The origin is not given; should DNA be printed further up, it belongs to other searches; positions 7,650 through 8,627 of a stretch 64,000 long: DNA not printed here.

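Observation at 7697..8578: Four-helix-bundle gene sits as a cassette between two 82-nt direct repeats, each built of nine 9-nt units and each wedged between a TGA stop and the next Shine-Dalgarno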

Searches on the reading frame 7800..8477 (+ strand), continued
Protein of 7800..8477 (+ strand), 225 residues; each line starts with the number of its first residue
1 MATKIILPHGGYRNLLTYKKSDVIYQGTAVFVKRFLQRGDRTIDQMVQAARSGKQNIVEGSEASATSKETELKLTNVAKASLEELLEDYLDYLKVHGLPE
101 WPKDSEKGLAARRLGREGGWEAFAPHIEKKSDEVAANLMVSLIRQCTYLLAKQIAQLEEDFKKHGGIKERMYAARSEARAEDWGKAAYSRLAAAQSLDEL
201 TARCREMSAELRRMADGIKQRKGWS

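Call 51: fold_search(model_id=the predicted structure, library=pdb)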
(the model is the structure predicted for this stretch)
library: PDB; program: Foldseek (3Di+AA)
matches with E <= 10: 748; with E <= 0.001: 0
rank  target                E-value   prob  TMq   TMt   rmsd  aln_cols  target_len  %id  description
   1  2gsc_B                4.9e-02  1.00  0.41  0.73   6.3       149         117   18  Crystal Structure of the Conserved Hypothetical Cytosolic Protein Xcc0516 from Xanthomonas campestris (released 2006-10-03)
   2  2gsc_E                8.5e-02  1.00  0.37  0.70   7.4       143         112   19  Crystal Structure of the Conserved Hypothetical Cytosolic Protein Xcc0516 from Xanthomonas campestris (released 2006-10-03)
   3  5m4y_A                2.5e-01  0.23  0.16  0.20  15.5       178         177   17  Crystal structure of the Sec3/Sso2 complex at 2.20 angstrom resolution (released 2017-02-08)
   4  2rld_C                3.4e-01  0.89  0.27  0.48   7.4       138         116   16  CRYSTAL STRUCTURE OF A PROTEIN WITH UNKNOWN FUNCTION FROM S23 RIBOSOMAL PROTEIN FAMILY (BT_0352) FROM BACTEROIDES THET (released 2007-10-30)
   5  1o5h_B                3.6e-01  0.38  0.24  0.26  16.2       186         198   13  Crystal structure of formiminotetrahydrofolate cyclodeaminase (TM1560) from Thermotoga maritima at 2.80 A resolution (released 2003-09-30)
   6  7rps                  3.6e-01  0.16  0.17  0.23  17.0       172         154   11  B. miyamotoi FbpB complement inhibitory domain (released 2022-04-27)
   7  5odw_C                4.1e-01  0.21  0.18  0.20  15.3       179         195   13  Structure of the FpvAI-pyocin S2 complex (released 2017-11-08)
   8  6eig_B                5.0e-01  0.33  0.26  0.24  19.9       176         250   11  Crystal structure of N24Q/C128T mutant of Channelrhodopsin 2 (released 2017-12-06)
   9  7vg4_B                5.4e-01  0.30  0.22  0.24  15.2       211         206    9  10,5-methenyltetrahydrofolate cyclohydrolase from Methylobacterium extorquens AM1 strain (released 2022-07-06)
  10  5m4y_E                5.4e-01  0.28  0.21  0.23  11.1       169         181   12  Crystal structure of the Sec3/Sso2 complex at 2.20 angstrom resolution (released 2017-02-08)
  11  9ca3_B                6.3e-01  0.09  0.14  0.13  22.7       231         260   12  Crystal structure of MarE C280S in complex with cyanide bound heme and its native substrate, beta-methyl-L-tryptophan (released 2025-04-02)
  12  8afz_A                6.9e-01  0.28  0.24  0.16  31.0       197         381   12  Architecture of the ESCPE-1 membrane coat (released 2023-06-21)
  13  5zih_A                7.5e-01  0.30  0.24  0.21  20.1       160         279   14  Crystal structure of the red light-activated channelrhodopsin Chrimson. (released 2018-11-21)
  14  5zih_B                8.3e-01  0.33  0.25  0.21  20.0       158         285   14  Crystal structure of the red light-activated channelrhodopsin Chrimson. (released 2018-11-21)
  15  2rld_E                8.7e-01  0.99  0.39  0.77   3.4       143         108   11  CRYSTAL STRUCTURE OF A PROTEIN WITH UNKNOWN FUNCTION FROM S23 RIBOSOMAL PROTEIN FAMILY (BT_0352) FROM BACTEROIDES THET (released 2007-10-30)
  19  2rld_B                9.5e-01  0.66  0.27  0.48   7.6       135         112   15  CRYSTAL STRUCTURE OF A PROTEIN WITH UNKNOWN FUNCTION FROM S23 RIBOSOMAL PROTEIN FAMILY (BT_0352) FROM BACTEROIDES THET (released 2007-10-30)
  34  2rld_A                1.1e+00  0.54  0.26  0.46   7.6       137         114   14  CRYSTAL STRUCTURE OF A PROTEIN WITH UNKNOWN FUNCTION FROM S23 RIBOSOMAL PROTEIN FAMILY (BT_0352) FROM BACTEROIDES THET (released 2007-10-30)
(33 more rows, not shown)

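Call 54: find_encoding_contigs(protein=P0013, flank=5000, max_places=3)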
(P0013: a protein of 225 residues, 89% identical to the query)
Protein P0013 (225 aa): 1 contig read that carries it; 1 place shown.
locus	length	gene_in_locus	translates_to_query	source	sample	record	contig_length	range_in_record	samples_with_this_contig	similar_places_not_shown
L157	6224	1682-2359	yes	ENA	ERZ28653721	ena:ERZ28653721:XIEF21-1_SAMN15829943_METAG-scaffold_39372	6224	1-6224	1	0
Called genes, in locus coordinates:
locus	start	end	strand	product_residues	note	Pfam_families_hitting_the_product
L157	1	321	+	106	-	?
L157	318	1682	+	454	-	PF00078:RVT_1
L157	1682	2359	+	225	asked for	-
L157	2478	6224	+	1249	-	?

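Call 55: find_encoding_contigs(protein=P0018, flank=5000, max_places=3)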
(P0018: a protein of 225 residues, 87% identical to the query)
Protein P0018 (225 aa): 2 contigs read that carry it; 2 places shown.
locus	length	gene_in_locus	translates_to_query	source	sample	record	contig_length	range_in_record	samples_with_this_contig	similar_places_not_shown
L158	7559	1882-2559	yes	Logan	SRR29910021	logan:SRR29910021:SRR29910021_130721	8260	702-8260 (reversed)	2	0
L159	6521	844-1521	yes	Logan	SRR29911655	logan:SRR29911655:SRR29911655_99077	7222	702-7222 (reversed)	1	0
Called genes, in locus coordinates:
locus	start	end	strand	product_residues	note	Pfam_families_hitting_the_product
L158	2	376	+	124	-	?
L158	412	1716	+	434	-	PF03781:FGE-sulfatase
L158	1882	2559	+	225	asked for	-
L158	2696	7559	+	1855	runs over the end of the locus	?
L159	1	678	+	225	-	?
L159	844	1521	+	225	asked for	-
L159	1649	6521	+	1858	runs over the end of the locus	?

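Call 56: find_encoding_contigs(protein=P0017, flank=5000, max_places=3)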
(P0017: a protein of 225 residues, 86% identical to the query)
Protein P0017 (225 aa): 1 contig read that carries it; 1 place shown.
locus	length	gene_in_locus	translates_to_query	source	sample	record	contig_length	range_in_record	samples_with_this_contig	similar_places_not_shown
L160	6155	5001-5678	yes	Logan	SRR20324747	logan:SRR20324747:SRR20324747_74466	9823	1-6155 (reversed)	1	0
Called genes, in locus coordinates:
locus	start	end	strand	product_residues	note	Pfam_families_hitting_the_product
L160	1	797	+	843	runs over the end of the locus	PF01751:Toprim, PF01131:Topoisom_bac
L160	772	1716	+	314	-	PF02899:Phage_int_SAM_1, PF00589:Phage_integrase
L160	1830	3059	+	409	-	PF03781:FGE-sulfatase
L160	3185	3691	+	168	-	PF00570:HRDC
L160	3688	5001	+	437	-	PF00078:RVT_1, PF03781:FGE-sulfatase (weak)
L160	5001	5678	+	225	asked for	-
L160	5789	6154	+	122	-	?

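Call 65: search_protein_families(library=pfam, proteins=[L079:991-3990:+, L079:4840-5847:+, L093:2539-3957:+, L093:4684-6633:+, L096:864-3110:+, L108:2230-3861:+, L118:3-3827:+, L127:2-3589:+, L131:276-3887:+, L136:1908-3938:+], max_evalue=0.00001)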
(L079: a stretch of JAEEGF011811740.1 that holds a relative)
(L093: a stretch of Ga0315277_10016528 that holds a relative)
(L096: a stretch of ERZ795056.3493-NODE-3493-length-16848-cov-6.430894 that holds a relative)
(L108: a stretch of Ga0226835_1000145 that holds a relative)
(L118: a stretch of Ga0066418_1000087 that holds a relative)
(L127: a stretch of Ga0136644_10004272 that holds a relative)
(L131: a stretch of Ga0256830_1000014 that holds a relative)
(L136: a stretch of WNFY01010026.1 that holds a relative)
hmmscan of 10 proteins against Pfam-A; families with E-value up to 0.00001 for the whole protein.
L079:991-3990:+ (1000 aa): 6 families
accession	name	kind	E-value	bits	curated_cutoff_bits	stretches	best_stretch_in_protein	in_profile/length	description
PF20473.4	MmeI_Mtase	-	7.5e-84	281.4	27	1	365-621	7-249/259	MmeI, DNA-methyltransferase domain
PF20466.3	MmeI_TRD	-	2e-74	249.8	27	1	676-880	2-206/207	MmeI, target recognition domain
PF20464.3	MmeI_N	-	1.3e-26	94.4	27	1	12-190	2-181/181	MmeI, N-terminal domain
PF20467.3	MmeI_C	-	1e-23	83.8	27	1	890-965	6-81/83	MmeI, C-terminal domain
PF20465.4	MmeI_hel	-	5.3e-18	66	27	1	203-276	3-75/75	MmeI, helicase spacer domain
PF07669.17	Eco57I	-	4.3e-11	43.6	25.3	1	432-578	2-144/171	Eco57I restriction-modification methylase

L079:4840-5847:+ (336 aa): 1 family
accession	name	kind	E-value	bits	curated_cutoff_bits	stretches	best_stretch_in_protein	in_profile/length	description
PF02661.23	Fic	-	2.6e-20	73.5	24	1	102-201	1-93/93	Fic/DOC family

L093:2539-3957:+ (473 aa): 1 family
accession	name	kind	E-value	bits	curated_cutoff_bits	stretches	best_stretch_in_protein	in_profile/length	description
PF13537.11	GATase_7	-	2e-08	34.7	25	1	80-201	8-120/123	Glutamine amidotransferase domain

L093:4684-6633:+ (650 aa): 3 families
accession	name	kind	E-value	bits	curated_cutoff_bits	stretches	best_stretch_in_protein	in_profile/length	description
PF04542.20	Sigma70_r2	-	6.9e-15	55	24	1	30-97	1-70/71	Sigma-70 region 2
PF13620.12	CarboxypepD_reg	-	5.3e-14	52.8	32.3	0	343-441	2-66/82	Carboxypeptidase regulatory-like domain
PF08281.18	Sigma70_r4_2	-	3e-08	33.6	25.7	1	131-181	4-54/54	Sigma-70, region 4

L096:864-3110:+ (749 aa): 2 families
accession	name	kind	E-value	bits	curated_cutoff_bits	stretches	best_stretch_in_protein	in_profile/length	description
PF03958.22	Secretin_N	-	1.9e-29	102.1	28.2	2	415-532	3-69/69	Bacterial type II/III secretion system short domain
PF00263.26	Secretin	-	1.7e-11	44.4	27.5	1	644-733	2-86/169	Bacterial type II and III secretion system protein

L108:2230-3861:+ (544 aa): 1 family
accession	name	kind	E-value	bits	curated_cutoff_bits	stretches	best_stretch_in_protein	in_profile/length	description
PF00118.29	Cpn60_TCP1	-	2.9e-77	260.9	34.3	1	24-525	1-487/490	TCP-1/cpn60 chaperonin family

L118:3-3827:+ (1275 aa): 1 family
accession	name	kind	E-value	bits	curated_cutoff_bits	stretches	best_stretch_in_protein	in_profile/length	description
PF07715.20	Plug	-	1.8e-07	32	23.9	1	44-158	2-107/107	TonB-dependent Receptor Plug Domain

L127:2-3589:+ (1196 aa): 0 families

L131:276-3887:+ (1204 aa): 2 families
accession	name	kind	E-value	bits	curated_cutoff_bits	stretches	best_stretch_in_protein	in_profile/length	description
PF02384.22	N6_Mtase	-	9.5e-50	170.1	20.4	1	702-1016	3-279/311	N-6 DNA Methylase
PF12161.14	HsdM_N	-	1.9e-22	80.8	24.5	1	540-676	1-135/135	HsdM N-terminal domain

L136:1908-3938:+ (677 aa): 5 families
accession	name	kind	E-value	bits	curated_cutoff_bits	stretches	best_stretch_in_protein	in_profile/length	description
PF00009.33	GTP_EFTU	-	4.6e-32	111.6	26.5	1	43-205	2-181/188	Elongation factor Tu GTP binding domain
PF09107.17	SelB-wing_3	-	2e-17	62.9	23.2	1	630-673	2-45/47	Elongation factor SelB, winged helix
PF25461.1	Beta-barrel_SelB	-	9.2e-16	58.4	27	1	334-410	10-78/80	Selenocysteine-specific elongation factor, beta-barrel domain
PF03144.31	GTP_EFTU_D2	-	1.6e-09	38.5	30.3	1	236-307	1-73/73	Elongation factor Tu domain 2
PF01926.29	MMR_HSR1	-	5.5e-06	26.9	21.9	0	48-149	3-102/113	50S ribosome-binding GTPase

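Call 81: find_encoding_contigs(protein=P0116, flank=3000, max_places=10)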
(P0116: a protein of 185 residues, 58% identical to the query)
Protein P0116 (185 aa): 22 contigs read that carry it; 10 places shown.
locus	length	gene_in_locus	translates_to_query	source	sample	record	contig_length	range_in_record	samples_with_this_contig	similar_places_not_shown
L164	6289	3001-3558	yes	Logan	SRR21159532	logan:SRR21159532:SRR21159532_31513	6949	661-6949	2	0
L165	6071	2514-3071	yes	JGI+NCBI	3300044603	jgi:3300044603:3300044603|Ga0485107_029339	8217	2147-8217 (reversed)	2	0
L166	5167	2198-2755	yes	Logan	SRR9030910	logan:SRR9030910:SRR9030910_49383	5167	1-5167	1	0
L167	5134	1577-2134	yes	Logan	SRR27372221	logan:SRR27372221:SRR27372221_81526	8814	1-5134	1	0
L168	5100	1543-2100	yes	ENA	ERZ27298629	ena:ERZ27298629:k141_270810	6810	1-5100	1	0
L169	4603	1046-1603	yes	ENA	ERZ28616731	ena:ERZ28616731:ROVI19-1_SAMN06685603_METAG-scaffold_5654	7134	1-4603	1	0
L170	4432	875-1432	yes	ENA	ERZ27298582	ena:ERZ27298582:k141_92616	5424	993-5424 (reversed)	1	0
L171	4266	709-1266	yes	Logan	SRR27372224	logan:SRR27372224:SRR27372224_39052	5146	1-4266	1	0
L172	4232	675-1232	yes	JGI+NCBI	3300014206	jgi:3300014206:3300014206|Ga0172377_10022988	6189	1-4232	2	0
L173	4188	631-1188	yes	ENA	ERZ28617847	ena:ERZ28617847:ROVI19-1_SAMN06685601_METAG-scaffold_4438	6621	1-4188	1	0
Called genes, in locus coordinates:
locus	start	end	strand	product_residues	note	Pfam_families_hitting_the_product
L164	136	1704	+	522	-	PF12161:HsdM_N, PF02384:N6_Mtase, PF01170:UPF0020, PF07669:Eco57I (weak)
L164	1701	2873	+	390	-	PF01420:Methylase_S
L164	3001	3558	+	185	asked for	PF05635:23S_rRNA_IVP (weak)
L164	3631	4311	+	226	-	PF19570:DUF6088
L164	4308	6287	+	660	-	?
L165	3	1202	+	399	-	PF02384:N6_Mtase, PF01170:UPF0020, PF07669:Eco57I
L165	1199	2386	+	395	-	PF01420:Methylase_S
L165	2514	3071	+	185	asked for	PF05635:23S_rRNA_IVP (weak)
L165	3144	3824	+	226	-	PF19570:DUF6088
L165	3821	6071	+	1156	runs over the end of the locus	PF13643:DUF4145, PF04313:HSDR_N (weak), PF00270:DEAD, PF04851:ResIII, PF18766:SWI2_SNF2, PF00271:Helicase_C (weak), PF08463:EcoEI_R_C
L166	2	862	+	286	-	?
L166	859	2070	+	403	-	PF01420:Methylase_S (weak)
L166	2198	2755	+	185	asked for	PF05635:23S_rRNA_IVP (weak)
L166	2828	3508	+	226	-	PF19570:DUF6088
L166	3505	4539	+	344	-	PF08843:AbiEii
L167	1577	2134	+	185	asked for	PF05635:23S_rRNA_IVP (weak)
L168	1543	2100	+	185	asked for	PF05635:23S_rRNA_IVP (weak)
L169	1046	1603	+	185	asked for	PF05635:23S_rRNA_IVP (weak)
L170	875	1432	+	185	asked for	PF05635:23S_rRNA_IVP (weak)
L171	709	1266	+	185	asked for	PF05635:23S_rRNA_IVP (weak)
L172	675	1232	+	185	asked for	PF05635:23S_rRNA_IVP (weak)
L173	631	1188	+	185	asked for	PF05635:23S_rRNA_IVP (weak)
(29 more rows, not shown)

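Call 84: find_related_loci(query=A1, collection=viral_contigs, flank=4000)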
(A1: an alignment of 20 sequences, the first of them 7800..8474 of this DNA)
Query A1 (225 aa) in viral_contigs; peptide patterns used: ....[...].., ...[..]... (x = any residue, [..] = any of these).
118 stretches matched a pattern, but none encodes a relative of the query by tblastn (E <= 1e-3).

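Call 85: search_dna_similar(query=window:7800-8474:+, collection=plasmids, mode=protein, max_evalue=0.00001, max_rows=25)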
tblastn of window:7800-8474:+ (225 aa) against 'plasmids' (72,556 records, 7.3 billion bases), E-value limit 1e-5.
Records with a match: 1; places in all: 1; records where one place covers at least 80% of the query: 1.
Best place of each record, by identity: <60% 1.
By first word of the organism name: Prevotella 1.
By predicted mobility (MOB-suite, as given by PLSDB): non-mobilizable 1.
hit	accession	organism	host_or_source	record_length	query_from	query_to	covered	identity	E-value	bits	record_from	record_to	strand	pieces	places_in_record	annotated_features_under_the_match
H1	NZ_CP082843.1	Prevotella nigrescens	-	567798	12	221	93%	40.1%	1e-27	117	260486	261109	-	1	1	four helix bundle suffix domain-containing protein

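Call 86: get_annotated_region(hit=H1, flank=6000)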
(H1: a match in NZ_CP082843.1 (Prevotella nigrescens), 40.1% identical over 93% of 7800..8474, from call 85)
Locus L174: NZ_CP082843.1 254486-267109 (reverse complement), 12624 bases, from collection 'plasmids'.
description: Prevotella nigrescens strain FDAARGOS_1486 plasmid unnamed, complete sequence
organism: Prevotella nigrescens (NCBI taxid 28133)
taxonomy: Bacteria; Bacteroidota; Bacteroidia; Bacteroidales; Prevotellaceae; Prevotella; Prevotella nigrescens
host: -; source: -; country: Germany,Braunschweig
typing (MOB-suite, as given by PLSDB): non-mobilizable; mating-pair formation MPF_T
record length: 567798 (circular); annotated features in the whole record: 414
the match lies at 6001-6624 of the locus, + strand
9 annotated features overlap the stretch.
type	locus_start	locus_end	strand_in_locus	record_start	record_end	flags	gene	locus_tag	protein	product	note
CDS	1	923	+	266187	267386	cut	-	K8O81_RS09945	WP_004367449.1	aspartyl protease family protein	-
CDS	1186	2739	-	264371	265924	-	-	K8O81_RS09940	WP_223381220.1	DUF6377 domain-containing protein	-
CDS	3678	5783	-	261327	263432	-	-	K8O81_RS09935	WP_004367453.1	prolyl oligopeptidase family serine peptidase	GO:0006508 - proteolysis [Evidence IEA]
CDS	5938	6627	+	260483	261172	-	-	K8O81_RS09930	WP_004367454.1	four helix bundle suffix domain-containing protein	-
CDS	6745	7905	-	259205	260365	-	-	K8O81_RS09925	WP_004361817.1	bifunctional methionine sulfoxide reductase B/A protein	-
CDS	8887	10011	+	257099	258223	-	-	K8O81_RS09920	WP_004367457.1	PCMD domain-containing protein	-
CDS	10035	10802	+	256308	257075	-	-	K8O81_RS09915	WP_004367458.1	porin family protein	-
CDS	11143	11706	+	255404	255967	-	-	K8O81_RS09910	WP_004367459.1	DKNYY domain-containing protein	-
CDS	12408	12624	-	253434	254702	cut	nqrF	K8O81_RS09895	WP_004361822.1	NADH:ubiquinone reductase (Na(+)-transporting) subunit F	GO:0006814 - sodium ion transport [Evidence IEA]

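Call 100: search_protein_representatives(protein=window:7800-8474:+)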
Query: 225 residues. Proteins with E-value up to 0.001 (for the whole library): 3275; up to 1e-10: 1859; up to 1e-30: 227. The best 150 are listed.
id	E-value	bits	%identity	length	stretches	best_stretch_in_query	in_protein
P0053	2.7e-75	269.0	83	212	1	23-179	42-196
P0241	1.5e-59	217.6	53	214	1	2-207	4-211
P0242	6.6e-58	212.2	57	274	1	6-179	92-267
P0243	3.2e-53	196.9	92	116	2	32-112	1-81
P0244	6.0e-53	196.0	57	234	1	6-181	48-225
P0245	2.6e-50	187.4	53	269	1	2-180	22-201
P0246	2.7e-50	187.4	55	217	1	6-180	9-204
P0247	7.0e-50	186.0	80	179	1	115-225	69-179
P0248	4.9e-49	183.3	53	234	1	1-181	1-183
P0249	1.1e-48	182.2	51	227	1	1-181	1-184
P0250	2.9e-48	180.7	54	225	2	5-114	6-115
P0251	7.2e-48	179.4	51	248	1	8-181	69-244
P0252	1.1e-47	178.8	43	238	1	3-225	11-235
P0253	1.4e-47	178.5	52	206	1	6-180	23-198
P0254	6.4e-47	176.3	65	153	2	3-84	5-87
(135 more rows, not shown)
